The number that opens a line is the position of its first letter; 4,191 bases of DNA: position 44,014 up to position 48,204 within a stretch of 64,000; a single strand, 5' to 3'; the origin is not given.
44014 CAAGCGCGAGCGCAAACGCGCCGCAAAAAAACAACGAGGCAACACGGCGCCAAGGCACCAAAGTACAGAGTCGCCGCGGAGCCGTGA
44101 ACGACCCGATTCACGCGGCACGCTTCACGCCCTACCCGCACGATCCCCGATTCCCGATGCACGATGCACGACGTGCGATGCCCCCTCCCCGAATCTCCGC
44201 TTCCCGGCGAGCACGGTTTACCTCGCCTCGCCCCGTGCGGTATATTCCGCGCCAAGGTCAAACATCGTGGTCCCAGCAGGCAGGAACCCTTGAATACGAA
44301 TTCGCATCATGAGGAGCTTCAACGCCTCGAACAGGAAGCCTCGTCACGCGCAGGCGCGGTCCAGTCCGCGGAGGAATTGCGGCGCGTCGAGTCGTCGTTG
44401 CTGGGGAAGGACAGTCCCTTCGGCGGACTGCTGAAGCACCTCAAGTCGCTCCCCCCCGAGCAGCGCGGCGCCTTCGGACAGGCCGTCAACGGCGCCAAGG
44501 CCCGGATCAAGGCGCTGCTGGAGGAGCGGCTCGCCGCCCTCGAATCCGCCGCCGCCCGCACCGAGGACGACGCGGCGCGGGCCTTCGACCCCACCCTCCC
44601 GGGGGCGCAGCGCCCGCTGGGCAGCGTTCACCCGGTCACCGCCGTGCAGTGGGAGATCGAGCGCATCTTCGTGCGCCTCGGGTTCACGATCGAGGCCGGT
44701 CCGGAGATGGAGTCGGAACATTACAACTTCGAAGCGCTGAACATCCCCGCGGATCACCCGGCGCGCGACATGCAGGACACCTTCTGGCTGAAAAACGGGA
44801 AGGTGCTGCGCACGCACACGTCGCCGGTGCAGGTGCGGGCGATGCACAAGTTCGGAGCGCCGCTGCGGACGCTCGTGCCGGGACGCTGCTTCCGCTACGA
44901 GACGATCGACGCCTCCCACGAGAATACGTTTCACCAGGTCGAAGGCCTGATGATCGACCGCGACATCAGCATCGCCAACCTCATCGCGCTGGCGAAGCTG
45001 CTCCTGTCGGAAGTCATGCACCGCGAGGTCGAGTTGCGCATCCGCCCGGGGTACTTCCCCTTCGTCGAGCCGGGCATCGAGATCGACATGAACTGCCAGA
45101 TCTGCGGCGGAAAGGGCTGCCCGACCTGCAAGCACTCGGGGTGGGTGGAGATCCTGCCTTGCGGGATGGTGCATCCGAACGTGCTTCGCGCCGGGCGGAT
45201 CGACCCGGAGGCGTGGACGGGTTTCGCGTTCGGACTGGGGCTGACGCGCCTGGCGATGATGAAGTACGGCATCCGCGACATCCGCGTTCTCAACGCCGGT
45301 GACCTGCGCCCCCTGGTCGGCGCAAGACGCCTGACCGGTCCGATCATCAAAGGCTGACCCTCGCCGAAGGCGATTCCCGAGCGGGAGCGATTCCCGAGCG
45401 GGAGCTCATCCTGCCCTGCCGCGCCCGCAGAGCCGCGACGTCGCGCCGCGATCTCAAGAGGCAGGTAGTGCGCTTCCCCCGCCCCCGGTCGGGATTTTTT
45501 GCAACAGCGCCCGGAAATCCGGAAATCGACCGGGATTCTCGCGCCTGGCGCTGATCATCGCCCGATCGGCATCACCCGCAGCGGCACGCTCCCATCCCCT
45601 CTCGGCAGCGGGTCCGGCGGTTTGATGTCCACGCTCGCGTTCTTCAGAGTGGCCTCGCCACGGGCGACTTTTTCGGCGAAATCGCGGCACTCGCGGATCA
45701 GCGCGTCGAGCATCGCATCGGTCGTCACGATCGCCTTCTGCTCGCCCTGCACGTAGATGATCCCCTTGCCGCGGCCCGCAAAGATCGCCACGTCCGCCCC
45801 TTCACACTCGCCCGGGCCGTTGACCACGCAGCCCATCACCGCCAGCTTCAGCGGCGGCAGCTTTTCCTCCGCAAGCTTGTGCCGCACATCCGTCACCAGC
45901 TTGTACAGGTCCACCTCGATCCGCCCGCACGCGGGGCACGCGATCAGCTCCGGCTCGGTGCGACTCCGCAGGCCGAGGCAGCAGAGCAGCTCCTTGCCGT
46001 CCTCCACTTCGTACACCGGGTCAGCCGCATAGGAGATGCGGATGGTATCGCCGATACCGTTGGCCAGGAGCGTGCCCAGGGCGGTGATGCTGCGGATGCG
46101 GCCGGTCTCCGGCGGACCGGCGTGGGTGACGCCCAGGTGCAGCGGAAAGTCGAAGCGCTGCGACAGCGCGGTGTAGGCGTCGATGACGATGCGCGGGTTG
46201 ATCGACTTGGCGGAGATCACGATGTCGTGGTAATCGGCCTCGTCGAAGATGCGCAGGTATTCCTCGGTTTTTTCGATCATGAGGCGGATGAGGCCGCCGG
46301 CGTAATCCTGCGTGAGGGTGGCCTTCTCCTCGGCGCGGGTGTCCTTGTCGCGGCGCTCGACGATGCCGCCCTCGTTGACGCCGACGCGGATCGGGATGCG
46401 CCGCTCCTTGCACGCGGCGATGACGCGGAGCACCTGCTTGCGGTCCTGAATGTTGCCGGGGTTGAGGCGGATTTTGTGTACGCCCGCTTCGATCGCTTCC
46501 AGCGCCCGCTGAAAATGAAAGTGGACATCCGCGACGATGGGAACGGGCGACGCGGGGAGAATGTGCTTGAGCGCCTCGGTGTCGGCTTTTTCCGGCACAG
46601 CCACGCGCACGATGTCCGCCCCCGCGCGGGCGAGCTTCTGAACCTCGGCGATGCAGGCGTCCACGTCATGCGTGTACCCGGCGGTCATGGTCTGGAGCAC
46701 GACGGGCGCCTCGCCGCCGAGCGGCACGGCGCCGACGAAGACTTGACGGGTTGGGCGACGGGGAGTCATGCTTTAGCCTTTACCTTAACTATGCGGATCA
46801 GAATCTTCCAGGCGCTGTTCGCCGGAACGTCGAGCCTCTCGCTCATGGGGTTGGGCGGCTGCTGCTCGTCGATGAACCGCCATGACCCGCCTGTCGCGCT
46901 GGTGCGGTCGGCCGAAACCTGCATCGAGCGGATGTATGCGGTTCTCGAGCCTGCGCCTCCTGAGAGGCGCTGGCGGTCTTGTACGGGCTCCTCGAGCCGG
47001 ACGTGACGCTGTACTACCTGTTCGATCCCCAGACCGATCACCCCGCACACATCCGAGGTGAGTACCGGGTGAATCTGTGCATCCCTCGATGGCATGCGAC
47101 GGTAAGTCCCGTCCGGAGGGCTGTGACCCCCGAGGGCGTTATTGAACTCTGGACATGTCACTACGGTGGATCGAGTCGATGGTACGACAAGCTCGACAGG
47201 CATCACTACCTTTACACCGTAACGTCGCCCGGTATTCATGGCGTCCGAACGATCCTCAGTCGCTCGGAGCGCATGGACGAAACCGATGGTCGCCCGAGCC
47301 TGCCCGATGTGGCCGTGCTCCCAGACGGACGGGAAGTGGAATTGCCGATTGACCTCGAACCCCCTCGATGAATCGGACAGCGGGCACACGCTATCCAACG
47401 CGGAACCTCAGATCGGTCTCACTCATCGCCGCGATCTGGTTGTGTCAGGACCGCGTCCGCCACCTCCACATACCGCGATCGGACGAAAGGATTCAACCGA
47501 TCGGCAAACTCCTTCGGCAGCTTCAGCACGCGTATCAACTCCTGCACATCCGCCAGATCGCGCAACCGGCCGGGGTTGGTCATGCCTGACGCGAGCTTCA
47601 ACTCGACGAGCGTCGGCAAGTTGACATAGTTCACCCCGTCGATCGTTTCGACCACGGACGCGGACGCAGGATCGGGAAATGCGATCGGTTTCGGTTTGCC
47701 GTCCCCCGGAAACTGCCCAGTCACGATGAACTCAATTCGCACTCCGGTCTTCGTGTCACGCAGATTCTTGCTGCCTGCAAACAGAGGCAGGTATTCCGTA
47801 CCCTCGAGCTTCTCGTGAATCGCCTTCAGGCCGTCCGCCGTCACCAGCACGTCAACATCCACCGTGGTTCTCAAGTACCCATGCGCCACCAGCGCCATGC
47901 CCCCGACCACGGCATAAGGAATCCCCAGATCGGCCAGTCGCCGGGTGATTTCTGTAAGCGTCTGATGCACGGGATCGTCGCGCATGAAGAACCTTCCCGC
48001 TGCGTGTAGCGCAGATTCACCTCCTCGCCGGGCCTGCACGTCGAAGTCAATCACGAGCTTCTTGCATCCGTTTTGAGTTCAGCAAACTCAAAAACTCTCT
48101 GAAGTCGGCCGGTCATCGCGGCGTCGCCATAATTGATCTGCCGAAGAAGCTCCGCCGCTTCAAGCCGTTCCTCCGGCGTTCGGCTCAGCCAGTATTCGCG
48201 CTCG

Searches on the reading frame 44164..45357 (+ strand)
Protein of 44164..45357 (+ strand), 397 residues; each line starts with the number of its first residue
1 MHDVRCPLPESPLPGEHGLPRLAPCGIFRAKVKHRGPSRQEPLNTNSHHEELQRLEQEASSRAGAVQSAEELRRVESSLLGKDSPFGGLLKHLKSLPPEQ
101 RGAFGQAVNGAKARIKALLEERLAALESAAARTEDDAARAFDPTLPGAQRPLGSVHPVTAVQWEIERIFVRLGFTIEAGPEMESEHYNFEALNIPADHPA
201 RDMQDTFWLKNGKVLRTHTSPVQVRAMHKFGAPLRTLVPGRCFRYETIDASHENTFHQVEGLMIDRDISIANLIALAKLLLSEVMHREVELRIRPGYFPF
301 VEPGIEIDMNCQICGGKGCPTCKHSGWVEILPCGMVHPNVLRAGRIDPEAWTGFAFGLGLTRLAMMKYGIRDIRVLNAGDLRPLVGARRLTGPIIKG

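Call 62: search_protein_families(library=pfam, proteins=[window:44164-45357:+], max_evalue=0.00001)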
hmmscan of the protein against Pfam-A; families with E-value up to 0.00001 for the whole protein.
window:44164-45357:+ (397 aa): 2 families
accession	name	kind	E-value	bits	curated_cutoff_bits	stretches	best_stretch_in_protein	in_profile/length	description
PF01409.25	tRNA-synt_2d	-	2.4e-86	289.7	19.8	1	141-382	2-241/246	tRNA synthetases class II core domain (F)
PF02912.23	Phe_tRNA-synt_N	-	2.6e-16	59.8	22.3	1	67-131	1-65/69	Aminoacyl tRNA synthetase class II, N-terminal domain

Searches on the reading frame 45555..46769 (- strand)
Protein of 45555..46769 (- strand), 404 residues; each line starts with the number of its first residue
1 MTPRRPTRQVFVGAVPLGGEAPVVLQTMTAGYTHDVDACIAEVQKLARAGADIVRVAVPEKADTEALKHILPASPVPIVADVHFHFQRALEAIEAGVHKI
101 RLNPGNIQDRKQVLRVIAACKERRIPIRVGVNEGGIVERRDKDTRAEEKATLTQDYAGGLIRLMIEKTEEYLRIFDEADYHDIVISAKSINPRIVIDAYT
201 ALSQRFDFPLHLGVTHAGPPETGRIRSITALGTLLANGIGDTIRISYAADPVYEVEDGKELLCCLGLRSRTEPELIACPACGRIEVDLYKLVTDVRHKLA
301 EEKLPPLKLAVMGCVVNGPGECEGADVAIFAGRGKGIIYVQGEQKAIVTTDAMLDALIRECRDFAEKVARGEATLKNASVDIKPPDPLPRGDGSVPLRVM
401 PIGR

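Call 62: search_protein_families(library=pfam, proteins=[window:45555-46769:-], max_evalue=0.00001)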
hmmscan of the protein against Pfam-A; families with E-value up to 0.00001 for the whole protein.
window:45555-46769:- (404 aa): 1 family
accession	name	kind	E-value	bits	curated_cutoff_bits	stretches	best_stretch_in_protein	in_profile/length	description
PF04551.19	GcpE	-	3.6e-116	388.4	32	1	7-361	1-341/343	GcpE protein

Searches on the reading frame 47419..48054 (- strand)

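Call 62: search_protein_families(library=pfam, proteins=[window:47419-48054:-], max_evalue=0.00001)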
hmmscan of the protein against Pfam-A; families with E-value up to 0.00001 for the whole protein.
window:47419-48054:- (211 aa): 1 family
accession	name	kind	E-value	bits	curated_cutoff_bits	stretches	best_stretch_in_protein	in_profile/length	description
PF14907.12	NTP_transf_5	-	4.9e-06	26.7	31.2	0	24-112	51-144/249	Uncharacterised nucleotidyltransferase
